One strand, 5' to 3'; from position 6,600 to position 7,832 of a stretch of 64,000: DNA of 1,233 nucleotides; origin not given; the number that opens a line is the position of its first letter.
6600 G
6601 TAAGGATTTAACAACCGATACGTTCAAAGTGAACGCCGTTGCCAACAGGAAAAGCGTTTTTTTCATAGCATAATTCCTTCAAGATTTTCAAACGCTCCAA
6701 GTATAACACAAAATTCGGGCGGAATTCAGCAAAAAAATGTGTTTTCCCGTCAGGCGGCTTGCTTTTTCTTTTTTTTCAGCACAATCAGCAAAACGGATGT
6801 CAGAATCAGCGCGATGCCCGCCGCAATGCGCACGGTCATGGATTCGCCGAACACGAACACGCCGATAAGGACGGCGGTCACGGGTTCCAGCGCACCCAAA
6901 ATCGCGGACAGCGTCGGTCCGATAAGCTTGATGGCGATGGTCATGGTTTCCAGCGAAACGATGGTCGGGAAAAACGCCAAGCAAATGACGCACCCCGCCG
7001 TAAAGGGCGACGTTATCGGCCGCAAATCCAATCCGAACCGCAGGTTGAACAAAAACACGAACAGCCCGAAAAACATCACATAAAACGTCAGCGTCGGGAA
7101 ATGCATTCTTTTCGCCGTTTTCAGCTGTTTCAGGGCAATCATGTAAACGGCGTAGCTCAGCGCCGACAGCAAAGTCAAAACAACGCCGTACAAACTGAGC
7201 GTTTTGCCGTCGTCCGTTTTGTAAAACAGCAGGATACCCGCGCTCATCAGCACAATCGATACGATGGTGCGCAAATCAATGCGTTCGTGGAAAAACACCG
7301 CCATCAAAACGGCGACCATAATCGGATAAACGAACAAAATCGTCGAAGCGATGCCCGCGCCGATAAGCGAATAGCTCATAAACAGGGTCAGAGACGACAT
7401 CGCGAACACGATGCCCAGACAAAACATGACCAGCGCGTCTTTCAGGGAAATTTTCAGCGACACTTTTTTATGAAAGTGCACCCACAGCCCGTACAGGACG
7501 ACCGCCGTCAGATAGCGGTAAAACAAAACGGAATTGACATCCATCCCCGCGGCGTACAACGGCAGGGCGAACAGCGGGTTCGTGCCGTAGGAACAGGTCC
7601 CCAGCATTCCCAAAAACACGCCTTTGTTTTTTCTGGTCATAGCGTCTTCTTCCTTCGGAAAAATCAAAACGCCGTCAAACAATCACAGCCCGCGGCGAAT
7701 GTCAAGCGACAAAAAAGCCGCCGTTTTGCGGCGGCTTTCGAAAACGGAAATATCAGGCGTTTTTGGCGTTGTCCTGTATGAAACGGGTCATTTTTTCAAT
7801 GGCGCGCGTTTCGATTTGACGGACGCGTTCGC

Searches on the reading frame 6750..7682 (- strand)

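Call 8: search_protein_families(library=pfam, proteins=[window:6750-7682:-], max_evalue=0.001)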
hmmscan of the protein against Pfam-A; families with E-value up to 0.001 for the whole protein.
window:6750-7682:- (310 aa): 1 family
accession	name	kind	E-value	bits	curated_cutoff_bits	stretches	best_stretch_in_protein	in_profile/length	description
PF00892.27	EamA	-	8.2e-30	104.3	28.2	2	165-301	2-134/135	EamA-like transporter family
